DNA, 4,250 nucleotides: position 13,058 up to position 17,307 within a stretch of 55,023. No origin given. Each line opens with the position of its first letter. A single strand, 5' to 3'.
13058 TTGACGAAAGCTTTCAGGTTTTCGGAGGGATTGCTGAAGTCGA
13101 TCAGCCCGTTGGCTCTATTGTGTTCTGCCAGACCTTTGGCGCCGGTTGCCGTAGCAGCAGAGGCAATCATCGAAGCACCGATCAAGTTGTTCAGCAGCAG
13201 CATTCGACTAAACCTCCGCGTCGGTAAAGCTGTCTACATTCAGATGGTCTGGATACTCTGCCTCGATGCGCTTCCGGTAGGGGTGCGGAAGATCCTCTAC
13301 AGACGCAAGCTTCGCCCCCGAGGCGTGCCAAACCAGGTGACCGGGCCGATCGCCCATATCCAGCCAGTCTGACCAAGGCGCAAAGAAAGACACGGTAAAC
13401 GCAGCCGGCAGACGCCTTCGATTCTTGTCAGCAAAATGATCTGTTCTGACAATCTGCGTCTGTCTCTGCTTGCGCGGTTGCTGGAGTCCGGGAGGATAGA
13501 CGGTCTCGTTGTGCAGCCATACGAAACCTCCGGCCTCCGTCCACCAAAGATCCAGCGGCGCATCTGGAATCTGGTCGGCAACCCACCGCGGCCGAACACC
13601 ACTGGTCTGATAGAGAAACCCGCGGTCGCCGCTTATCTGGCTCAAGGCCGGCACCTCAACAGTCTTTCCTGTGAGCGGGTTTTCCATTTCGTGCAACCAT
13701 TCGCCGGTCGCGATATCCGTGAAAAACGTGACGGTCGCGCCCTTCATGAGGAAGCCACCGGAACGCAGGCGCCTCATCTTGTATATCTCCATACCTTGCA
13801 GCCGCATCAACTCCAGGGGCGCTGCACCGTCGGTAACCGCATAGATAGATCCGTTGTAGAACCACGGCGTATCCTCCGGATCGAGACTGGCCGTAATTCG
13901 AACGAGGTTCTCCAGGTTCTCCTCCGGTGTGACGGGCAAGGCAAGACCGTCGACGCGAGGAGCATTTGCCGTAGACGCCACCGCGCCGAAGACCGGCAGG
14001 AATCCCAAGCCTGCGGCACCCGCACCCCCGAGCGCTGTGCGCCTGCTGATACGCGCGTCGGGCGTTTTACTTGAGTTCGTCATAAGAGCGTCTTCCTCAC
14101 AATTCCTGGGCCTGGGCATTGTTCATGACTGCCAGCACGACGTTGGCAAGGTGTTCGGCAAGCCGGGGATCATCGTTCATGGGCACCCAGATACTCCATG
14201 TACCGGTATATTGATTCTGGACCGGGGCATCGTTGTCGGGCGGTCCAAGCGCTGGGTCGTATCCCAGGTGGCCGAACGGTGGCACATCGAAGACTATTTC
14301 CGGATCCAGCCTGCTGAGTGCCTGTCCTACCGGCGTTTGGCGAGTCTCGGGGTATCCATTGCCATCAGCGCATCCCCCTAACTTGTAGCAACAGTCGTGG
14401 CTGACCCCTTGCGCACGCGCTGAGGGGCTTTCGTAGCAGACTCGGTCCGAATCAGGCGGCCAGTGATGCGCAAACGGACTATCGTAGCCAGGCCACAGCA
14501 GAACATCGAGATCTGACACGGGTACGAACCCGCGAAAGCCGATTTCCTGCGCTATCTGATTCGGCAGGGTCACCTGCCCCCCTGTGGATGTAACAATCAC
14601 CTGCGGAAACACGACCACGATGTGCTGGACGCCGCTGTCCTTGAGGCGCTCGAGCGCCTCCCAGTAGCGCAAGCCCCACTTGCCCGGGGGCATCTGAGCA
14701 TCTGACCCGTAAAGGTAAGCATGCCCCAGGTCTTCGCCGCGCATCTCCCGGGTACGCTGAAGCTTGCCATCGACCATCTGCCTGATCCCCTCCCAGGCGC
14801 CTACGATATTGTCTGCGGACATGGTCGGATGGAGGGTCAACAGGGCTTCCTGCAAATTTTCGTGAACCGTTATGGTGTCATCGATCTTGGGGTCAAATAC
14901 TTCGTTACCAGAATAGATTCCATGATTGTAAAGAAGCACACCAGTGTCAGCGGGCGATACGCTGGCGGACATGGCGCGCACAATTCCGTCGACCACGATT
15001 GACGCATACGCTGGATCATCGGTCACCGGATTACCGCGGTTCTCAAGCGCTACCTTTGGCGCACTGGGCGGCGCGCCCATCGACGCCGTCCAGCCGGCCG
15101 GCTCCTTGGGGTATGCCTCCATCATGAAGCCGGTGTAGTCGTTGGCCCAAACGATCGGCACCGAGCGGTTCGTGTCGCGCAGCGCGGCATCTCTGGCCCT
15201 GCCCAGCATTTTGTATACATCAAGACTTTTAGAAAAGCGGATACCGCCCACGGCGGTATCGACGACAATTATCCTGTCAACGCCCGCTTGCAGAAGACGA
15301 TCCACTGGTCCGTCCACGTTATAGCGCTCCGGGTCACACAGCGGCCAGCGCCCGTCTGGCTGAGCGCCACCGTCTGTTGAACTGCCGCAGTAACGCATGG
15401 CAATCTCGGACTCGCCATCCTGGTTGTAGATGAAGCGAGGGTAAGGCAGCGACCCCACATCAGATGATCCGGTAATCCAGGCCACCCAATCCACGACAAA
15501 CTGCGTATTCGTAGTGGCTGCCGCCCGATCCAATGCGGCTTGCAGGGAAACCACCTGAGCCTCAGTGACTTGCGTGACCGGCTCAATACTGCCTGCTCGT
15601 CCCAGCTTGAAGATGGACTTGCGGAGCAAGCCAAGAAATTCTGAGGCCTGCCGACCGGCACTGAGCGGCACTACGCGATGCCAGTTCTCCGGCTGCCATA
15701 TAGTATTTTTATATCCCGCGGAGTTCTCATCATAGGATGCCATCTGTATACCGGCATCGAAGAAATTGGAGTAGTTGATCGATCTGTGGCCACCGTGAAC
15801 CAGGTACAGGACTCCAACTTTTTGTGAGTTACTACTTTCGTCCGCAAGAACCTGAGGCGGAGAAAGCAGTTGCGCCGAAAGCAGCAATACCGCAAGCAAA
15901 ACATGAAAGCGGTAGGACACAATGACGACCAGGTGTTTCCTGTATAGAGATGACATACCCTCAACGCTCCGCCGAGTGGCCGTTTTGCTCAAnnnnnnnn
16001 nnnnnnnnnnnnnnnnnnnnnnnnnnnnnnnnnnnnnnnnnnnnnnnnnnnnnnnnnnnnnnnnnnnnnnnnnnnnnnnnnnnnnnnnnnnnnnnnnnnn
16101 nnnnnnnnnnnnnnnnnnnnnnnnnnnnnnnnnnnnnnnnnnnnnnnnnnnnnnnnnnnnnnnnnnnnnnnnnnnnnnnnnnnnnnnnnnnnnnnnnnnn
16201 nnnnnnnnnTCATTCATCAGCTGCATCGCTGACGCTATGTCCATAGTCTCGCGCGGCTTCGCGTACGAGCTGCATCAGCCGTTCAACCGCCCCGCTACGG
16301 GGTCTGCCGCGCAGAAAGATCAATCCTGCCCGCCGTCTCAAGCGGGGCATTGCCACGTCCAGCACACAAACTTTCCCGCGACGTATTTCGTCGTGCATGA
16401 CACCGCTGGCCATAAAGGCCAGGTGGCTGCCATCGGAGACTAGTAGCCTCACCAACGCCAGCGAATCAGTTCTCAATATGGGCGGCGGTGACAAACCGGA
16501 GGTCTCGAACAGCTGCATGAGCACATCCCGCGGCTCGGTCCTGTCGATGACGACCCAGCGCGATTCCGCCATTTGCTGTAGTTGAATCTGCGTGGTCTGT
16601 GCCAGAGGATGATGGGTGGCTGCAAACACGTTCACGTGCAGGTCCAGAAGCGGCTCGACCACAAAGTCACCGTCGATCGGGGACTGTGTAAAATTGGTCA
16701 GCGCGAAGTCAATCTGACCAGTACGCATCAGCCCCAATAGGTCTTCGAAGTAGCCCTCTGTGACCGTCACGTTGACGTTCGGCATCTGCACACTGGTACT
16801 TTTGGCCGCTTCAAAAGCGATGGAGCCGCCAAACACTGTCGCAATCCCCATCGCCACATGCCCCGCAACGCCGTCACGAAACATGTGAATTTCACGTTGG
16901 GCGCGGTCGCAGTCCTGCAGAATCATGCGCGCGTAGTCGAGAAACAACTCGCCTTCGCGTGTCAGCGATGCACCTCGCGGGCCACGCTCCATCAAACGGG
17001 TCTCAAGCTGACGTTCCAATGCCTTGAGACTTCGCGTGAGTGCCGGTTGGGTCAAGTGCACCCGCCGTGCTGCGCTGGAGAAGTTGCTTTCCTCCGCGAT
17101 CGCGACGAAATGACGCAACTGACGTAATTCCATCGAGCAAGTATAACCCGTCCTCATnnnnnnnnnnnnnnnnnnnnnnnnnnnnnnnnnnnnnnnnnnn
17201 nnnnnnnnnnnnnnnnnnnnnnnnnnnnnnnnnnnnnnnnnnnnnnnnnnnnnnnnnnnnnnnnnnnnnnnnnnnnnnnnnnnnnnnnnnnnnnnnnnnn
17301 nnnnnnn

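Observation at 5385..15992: Nine-gene minus-strand string in which every product carries an export signal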

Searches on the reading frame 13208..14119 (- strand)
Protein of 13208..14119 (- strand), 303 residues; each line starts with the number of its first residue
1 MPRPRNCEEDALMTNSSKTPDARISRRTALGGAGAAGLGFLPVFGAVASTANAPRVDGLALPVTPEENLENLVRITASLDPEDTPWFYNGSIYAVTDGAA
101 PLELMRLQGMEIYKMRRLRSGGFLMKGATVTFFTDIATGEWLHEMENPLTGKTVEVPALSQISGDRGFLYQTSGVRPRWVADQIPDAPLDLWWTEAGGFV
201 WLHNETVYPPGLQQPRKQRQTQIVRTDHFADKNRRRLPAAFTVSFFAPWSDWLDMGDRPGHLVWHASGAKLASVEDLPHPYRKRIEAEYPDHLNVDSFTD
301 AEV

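Call 4: search_protein_families(library=pfam, proteins=[window:13208-14119:-], max_evalue=0.01)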
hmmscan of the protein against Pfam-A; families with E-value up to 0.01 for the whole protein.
window:13208-14119:- (303 aa): 1 family
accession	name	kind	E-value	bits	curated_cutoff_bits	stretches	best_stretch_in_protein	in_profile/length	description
PF08894.16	DUF1838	-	2.4e-22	80.3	25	2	87-156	7-76/232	Protein of unknown function (DUF1838)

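Call 50: search_protein_families(library=ncbifam, proteins=[window:13208-14083:-], max_evalue=0.01)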
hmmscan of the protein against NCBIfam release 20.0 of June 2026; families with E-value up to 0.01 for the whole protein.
window:13208-14083:- (291 aa): 0 families

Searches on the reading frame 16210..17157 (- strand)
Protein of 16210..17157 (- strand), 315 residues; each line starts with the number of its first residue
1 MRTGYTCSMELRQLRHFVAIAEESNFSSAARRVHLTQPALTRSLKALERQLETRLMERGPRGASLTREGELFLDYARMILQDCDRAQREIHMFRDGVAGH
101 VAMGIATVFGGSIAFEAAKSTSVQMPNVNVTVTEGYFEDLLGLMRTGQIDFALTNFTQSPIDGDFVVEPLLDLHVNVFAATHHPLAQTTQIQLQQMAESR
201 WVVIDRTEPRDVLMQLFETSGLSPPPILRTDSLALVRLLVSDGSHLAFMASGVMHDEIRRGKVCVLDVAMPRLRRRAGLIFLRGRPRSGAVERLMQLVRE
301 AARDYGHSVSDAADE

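Call 4: search_protein_families(library=pfam, proteins=[window:16210-17157:-], max_evalue=0.01)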
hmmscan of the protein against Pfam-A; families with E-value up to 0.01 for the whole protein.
window:16210-17157:- (315 aa): 2 families
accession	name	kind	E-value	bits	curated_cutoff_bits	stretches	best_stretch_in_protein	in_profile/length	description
PF03466.25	LysR_substrate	-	5e-32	111.4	28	1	95-302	2-208/209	LysR substrate binding domain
PF00126.33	HTH_1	-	8.2e-21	74.2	26.6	1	11-70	1-60/60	Bacterial regulatory helix-turn-helix protein, lysR family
